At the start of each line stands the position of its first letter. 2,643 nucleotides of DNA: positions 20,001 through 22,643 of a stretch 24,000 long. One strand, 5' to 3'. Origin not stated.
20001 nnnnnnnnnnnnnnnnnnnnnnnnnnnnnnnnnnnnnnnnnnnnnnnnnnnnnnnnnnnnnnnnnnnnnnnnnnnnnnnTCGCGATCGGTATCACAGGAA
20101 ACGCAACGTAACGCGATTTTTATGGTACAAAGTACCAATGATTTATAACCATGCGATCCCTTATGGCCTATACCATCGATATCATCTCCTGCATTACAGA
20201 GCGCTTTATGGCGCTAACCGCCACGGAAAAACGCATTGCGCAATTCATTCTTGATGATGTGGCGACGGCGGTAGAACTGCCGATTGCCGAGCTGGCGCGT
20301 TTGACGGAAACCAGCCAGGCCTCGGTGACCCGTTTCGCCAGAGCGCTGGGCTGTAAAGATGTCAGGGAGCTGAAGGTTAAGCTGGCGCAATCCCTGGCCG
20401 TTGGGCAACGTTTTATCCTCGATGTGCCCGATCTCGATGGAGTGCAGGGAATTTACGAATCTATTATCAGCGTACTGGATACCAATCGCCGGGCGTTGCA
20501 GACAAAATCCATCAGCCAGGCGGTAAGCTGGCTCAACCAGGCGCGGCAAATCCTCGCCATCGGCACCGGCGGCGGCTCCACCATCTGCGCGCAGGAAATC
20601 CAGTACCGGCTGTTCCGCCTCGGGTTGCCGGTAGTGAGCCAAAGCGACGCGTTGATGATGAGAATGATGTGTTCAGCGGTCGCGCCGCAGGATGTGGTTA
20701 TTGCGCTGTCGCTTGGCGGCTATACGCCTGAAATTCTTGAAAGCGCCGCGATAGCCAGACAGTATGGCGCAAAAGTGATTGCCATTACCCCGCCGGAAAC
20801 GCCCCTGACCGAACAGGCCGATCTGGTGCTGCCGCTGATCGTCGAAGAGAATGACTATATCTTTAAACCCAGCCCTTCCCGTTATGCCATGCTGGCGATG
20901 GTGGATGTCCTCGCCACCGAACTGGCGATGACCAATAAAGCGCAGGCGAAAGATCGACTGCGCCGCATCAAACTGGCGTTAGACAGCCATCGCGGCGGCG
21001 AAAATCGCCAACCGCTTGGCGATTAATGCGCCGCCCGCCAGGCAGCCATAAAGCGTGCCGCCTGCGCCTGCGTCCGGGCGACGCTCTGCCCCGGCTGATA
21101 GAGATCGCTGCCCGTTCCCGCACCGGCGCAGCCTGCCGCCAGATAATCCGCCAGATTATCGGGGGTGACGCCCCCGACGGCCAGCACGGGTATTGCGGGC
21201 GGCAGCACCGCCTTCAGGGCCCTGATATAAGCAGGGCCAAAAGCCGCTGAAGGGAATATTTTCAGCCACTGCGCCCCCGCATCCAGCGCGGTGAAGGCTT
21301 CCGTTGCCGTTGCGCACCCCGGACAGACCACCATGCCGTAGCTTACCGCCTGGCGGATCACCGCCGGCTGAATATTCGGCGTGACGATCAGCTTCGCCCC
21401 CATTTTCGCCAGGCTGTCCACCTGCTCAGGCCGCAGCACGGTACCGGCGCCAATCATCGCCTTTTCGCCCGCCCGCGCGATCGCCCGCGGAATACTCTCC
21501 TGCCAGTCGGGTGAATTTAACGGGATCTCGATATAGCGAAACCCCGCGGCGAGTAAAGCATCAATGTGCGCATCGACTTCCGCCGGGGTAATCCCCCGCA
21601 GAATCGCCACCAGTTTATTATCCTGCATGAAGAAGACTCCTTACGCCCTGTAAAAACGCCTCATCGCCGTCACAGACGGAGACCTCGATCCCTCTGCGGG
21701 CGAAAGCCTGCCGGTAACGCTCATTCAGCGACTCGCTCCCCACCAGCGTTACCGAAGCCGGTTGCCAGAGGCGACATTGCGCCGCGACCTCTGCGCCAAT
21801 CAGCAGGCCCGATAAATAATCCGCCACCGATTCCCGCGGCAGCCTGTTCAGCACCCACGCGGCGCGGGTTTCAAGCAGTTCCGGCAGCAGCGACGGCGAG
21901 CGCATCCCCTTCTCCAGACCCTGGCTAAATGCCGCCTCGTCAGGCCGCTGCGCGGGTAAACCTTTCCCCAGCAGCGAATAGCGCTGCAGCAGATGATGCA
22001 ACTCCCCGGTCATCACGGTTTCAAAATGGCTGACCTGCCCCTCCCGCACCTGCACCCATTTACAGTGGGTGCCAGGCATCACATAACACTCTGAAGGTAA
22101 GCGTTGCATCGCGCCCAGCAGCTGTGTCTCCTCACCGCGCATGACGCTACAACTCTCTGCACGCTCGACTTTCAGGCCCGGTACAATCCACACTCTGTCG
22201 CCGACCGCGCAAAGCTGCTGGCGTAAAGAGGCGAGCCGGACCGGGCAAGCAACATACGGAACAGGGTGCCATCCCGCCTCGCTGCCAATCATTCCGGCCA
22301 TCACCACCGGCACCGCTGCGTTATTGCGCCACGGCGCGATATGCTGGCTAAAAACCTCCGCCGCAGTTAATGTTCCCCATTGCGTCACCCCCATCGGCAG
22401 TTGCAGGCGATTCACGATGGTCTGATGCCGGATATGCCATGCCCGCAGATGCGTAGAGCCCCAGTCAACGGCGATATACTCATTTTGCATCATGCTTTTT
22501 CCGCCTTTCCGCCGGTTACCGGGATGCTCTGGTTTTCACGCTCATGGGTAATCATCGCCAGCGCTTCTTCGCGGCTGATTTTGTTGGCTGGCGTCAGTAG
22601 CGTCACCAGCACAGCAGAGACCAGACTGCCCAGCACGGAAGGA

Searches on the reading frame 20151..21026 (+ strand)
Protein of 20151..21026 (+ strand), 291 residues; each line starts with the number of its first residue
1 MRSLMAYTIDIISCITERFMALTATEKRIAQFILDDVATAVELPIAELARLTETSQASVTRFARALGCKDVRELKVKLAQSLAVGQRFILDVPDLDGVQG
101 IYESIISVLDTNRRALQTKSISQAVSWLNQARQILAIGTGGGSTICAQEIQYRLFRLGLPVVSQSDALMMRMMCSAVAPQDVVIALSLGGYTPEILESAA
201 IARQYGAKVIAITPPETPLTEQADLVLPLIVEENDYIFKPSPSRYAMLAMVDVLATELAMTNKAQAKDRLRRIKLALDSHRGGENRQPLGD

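Call 39: search_protein_families(library=pfam, proteins=[window:20151-21026:+])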
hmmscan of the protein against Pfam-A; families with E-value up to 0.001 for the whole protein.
window:20151-21026:+ (291 aa): 3 families
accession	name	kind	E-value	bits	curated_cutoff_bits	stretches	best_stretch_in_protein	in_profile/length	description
PF01380.27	SIS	-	4.6e-20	72.2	25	1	128-256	2-130/131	SIS domain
PF01418.23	HTH_6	-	5.7e-15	55.5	28.3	1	14-83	6-75/77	Helix-turn-helix domain, rpiR family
PF13580.11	SIS_2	-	2.6e-08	34.4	27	1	176-213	100-137/138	SIS domain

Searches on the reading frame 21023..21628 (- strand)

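Call 40: search_protein_families(library=pfam, proteins=[window:21023-21628:-])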
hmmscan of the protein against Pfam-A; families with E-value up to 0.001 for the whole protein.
window:21023-21628:- (201 aa): 2 families
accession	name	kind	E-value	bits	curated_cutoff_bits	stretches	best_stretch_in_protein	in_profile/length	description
PF01081.25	Aldolase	-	3e-30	105.6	27.8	1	2-178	6-181/196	KDPG and KHG aldolase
PF02581.23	TMP-TENI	-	8.2e-06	25.7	27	1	128-170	134-174/180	Thiamine monophosphate synthase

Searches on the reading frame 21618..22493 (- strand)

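Call 40: search_protein_families(library=pfam, proteins=[window:21618-22493:-])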
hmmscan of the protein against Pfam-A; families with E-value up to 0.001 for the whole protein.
window:21618-22493:- (291 aa): 1 family
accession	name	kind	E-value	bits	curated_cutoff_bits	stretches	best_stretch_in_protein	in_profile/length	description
PF05035.17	DGOK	-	9.4e-92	307.4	25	1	10-286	1-280/281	2-keto-3-deoxy-galactonokinase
